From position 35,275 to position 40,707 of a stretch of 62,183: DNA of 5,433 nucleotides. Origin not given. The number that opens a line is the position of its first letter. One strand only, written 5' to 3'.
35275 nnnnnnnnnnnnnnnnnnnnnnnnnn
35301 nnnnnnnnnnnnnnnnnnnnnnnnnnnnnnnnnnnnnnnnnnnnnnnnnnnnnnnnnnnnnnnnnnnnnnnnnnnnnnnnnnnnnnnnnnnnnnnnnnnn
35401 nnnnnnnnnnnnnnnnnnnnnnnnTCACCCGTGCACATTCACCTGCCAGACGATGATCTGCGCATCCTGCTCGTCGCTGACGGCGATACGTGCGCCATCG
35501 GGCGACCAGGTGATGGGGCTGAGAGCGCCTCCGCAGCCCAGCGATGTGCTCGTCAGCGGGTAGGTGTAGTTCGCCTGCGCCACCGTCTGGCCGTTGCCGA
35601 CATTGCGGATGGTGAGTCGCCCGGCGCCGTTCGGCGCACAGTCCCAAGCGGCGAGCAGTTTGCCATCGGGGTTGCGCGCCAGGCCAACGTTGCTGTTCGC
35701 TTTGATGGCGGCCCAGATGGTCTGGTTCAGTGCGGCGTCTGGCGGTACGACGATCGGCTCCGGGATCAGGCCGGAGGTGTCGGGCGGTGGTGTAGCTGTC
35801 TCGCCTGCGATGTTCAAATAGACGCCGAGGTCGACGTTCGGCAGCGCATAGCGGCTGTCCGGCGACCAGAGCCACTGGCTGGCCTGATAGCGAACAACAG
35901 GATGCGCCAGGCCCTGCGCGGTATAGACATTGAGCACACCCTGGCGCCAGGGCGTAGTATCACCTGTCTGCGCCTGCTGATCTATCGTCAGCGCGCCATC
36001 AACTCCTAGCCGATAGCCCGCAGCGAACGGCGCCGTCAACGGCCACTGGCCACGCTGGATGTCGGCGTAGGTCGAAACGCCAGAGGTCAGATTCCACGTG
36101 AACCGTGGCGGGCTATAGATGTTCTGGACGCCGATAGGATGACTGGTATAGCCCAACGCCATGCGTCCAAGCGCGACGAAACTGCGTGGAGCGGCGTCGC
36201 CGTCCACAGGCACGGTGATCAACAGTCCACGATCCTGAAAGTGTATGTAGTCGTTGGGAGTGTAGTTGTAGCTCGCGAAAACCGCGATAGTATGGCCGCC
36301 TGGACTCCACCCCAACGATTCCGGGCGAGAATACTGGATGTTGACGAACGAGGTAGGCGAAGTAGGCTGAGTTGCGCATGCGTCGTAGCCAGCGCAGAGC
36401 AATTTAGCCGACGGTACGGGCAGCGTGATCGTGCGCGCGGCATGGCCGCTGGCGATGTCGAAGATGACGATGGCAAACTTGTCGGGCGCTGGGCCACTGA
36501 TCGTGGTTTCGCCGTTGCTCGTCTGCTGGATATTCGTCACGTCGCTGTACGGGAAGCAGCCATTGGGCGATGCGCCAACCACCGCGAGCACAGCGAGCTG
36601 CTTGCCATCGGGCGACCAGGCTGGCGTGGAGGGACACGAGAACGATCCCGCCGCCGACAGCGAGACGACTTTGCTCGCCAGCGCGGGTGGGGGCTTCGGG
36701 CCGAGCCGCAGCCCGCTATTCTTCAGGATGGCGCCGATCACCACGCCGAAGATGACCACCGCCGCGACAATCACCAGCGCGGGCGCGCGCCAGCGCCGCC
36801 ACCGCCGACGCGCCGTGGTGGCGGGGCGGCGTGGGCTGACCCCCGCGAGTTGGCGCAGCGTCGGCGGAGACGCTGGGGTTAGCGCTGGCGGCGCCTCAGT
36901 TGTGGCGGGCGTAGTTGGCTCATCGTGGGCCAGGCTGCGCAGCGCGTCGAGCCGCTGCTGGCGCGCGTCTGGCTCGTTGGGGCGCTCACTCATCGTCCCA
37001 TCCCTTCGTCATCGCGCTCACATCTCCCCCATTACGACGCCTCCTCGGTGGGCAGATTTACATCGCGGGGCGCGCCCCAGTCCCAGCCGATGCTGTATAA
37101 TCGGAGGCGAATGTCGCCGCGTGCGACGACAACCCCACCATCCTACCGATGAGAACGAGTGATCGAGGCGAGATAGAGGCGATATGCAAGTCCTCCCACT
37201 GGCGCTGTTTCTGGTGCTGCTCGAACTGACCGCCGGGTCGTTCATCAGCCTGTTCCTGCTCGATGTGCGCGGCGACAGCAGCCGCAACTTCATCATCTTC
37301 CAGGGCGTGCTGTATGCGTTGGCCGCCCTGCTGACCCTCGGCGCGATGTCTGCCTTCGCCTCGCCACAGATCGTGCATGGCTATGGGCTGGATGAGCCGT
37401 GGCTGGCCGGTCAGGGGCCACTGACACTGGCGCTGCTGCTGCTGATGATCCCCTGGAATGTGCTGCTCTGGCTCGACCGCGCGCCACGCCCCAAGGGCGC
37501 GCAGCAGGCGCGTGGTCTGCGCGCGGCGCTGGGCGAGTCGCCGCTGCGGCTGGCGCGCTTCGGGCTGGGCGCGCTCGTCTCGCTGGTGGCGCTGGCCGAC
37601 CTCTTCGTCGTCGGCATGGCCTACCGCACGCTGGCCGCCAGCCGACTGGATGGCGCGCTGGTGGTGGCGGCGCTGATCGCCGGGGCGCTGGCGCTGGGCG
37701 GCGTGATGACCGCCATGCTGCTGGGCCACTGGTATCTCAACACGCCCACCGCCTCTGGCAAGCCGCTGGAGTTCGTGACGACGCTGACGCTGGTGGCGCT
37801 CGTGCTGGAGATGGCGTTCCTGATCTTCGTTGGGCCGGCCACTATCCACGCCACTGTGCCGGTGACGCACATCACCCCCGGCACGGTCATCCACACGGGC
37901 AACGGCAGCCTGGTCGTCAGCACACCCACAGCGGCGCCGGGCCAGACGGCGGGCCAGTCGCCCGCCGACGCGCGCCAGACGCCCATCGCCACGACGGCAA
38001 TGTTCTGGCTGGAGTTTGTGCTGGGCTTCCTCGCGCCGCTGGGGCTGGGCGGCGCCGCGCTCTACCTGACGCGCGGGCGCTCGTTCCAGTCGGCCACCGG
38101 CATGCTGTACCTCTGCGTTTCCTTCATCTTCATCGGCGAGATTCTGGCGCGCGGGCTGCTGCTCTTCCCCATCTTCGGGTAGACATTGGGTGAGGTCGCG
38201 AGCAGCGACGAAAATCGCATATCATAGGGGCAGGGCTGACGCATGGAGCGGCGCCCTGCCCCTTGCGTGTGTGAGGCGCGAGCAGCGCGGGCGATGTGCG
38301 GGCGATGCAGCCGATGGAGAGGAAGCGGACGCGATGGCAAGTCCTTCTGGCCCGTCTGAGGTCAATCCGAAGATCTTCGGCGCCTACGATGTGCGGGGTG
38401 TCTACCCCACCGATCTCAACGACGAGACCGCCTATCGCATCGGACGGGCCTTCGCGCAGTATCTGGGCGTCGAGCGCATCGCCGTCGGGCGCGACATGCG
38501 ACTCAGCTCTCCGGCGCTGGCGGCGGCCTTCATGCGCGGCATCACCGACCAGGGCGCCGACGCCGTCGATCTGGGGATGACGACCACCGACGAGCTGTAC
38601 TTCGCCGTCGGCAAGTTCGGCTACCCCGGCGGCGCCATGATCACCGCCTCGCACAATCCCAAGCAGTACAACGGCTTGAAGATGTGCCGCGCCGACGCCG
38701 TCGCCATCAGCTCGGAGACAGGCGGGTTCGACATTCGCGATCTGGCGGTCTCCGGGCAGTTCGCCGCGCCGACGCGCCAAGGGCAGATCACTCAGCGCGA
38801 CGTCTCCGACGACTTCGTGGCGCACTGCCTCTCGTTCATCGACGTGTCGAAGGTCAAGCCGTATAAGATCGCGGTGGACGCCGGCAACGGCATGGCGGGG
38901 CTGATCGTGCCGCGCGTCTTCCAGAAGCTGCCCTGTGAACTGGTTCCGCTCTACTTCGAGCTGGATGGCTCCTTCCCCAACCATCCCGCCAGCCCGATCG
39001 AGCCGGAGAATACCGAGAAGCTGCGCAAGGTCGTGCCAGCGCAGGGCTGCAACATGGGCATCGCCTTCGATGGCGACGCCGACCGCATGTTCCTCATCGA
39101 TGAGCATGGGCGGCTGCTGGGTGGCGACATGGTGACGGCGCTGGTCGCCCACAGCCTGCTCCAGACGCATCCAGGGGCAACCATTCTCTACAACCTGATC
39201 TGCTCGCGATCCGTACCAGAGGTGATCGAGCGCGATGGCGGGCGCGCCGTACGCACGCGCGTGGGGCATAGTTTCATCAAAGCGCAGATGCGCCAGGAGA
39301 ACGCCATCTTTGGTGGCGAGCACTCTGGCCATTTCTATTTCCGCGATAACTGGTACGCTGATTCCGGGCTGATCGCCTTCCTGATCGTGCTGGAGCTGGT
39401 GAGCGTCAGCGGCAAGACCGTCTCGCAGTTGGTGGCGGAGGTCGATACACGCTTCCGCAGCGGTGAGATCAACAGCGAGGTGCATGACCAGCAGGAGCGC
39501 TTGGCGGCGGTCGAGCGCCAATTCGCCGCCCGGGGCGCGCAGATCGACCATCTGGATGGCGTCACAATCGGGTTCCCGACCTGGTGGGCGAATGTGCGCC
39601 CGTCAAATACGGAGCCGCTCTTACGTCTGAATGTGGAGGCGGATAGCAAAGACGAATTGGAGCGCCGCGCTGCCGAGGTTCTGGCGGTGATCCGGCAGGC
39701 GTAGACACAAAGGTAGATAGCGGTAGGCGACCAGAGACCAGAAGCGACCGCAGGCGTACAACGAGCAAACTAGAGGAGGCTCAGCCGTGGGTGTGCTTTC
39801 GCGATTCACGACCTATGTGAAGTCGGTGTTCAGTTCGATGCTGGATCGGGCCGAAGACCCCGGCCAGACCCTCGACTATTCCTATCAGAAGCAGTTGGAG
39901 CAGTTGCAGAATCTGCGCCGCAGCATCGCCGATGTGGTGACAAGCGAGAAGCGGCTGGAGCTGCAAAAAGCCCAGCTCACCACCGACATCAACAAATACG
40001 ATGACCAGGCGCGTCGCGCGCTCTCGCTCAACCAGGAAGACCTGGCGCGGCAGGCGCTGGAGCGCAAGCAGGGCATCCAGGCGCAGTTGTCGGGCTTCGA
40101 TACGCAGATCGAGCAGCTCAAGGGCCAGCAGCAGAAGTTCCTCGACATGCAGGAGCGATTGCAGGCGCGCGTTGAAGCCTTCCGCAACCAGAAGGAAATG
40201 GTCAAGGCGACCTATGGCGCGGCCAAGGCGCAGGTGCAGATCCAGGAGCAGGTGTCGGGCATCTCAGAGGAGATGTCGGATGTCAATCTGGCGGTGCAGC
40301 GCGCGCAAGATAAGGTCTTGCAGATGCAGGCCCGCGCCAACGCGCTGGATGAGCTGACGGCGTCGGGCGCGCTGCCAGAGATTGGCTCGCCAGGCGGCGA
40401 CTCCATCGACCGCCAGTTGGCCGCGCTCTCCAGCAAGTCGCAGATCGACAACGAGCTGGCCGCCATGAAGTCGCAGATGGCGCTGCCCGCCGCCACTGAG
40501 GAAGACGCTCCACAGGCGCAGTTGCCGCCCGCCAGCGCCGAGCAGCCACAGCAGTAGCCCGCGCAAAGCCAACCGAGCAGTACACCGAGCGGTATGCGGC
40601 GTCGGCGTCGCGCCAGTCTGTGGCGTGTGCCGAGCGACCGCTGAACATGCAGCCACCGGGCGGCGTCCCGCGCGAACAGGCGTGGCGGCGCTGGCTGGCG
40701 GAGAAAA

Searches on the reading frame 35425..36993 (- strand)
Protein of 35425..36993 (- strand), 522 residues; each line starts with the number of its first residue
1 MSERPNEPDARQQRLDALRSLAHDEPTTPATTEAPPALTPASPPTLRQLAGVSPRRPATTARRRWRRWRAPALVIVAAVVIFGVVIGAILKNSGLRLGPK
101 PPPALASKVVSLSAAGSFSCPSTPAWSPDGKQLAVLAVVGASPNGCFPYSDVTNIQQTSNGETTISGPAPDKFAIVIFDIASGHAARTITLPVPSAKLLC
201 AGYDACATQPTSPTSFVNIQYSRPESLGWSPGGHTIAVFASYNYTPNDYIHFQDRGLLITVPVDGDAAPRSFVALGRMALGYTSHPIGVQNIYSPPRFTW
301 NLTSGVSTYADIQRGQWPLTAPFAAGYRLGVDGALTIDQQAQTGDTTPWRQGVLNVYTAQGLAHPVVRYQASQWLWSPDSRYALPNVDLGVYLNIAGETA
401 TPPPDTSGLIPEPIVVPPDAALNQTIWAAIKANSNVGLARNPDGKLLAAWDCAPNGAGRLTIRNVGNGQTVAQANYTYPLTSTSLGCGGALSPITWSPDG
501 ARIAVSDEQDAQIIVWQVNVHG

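Call 12: search_protein_families(library=pfam, proteins=[window:35425-36993:-])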
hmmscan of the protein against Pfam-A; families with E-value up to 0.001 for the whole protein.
window:35425-36993:- (522 aa): 2 families
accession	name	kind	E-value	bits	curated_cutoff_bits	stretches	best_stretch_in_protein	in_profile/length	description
PF07676.18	PD40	-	3.7e-05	24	20.9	0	123-134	13-24/38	WD40-like Beta Propeller Repeat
PF12894.13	ANAPC4_WD40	-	0.00051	20.7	22.9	0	424-478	27-80/91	Anaphase-promoting complex subunit 4 WD40 domain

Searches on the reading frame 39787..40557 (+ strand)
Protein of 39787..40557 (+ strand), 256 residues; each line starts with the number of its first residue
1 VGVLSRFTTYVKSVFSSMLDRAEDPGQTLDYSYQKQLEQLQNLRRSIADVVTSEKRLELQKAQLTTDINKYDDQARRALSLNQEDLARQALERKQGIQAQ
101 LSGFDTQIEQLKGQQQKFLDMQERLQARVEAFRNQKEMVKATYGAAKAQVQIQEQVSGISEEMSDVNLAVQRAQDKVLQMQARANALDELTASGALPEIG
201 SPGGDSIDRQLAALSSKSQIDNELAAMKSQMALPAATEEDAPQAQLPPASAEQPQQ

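Call 13: search_protein_families(library=pfam, proteins=[window:39787-40557:+])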
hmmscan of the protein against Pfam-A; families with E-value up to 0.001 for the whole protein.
window:39787-40557:+ (256 aa): 1 family
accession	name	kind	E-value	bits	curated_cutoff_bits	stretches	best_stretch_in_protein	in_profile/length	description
PF04012.17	PspA_IM30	-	3.6e-32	112.2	33.9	1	2-230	1-217/220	PspA/IM30 family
